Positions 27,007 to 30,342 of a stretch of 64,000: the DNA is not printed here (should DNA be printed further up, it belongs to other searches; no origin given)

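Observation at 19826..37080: Five tandem, co-directional paralogues of a vWA-domain T9SS surface protein, with mosaic identity tracts indicating ongoing gene conversion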

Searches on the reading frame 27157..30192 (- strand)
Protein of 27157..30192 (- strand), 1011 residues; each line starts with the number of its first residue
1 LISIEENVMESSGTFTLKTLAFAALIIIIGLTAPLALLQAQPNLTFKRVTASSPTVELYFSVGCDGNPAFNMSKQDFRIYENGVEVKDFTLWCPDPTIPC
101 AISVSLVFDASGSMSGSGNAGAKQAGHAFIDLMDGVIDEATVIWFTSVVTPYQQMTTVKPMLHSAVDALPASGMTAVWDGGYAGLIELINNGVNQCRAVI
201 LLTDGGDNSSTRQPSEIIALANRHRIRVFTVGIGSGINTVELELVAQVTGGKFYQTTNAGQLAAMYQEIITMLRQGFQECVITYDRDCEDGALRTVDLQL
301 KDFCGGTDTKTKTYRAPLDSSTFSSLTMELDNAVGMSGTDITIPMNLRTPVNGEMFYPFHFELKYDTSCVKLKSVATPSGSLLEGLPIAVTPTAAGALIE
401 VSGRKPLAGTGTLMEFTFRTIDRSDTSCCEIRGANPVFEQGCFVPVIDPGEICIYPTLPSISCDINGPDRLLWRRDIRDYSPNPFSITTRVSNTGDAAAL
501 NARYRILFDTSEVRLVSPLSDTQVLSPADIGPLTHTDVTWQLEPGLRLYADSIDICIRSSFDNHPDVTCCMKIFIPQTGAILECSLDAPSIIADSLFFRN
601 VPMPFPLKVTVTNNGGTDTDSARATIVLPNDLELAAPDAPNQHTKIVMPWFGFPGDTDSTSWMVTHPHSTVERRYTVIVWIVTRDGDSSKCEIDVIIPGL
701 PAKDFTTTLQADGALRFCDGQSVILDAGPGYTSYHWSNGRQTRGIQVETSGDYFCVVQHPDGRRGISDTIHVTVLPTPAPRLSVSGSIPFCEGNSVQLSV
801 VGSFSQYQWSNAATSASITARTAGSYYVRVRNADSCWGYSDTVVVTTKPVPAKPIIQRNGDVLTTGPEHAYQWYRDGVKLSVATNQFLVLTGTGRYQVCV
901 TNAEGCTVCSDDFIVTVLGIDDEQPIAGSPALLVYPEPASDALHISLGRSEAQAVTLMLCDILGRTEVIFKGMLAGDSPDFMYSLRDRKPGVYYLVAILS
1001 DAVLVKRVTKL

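Call 6: search_protein_families(library=pfam, proteins=[window:27157-30192:-], max_evalue=0.01)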
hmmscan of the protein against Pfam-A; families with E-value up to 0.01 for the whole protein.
window:27157-30192:- (1011 aa): 4 families
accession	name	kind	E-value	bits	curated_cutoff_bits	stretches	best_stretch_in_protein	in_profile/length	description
PF00092.34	VWA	-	2.4e-09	38.1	23.8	1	105-266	3-172/174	von Willebrand factor type A domain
PF13768.12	VWA_3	-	4e-06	27.4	27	1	104-252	3-152/155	von Willebrand factor type A domain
PF13895.12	Ig_2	-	8.2e-05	23.2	27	0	742-774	48-79/79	Immunoglobulin domain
PF18962.6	Por_Secre_tail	-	0.0003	21.5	27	1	934-996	1-61/75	Secretion system C-terminal sorting domain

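Call 7: search_protein_families(library=ncbifam, proteins=[window:27157-30192:-], max_evalue=0.01)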
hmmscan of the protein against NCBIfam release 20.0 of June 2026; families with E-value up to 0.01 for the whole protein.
window:27157-30192:- (1011 aa): 4 families
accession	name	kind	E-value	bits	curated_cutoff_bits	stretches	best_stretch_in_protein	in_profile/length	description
TIGR03436.1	acidobact_VWFA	subfamily_domain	2.7e-13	50.1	81.25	1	52-275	6-284/324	VWA domain-containing protein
TIGR03788.1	marine_srt_targ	equivalog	4.7e-10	38.5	551.65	1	103-275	273-447/629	marine proteobacterial sortase target protein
NF047508.1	VWA_BatA_Lepto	exception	6.3e-07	28.7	380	1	194-271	189-271/315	VWA domain-containing protein BatA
TIGR04183.1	Por_Secre_tail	domain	0.00024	21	23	0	934-1010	1-71/72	T9SS type A sorting domain-containing protein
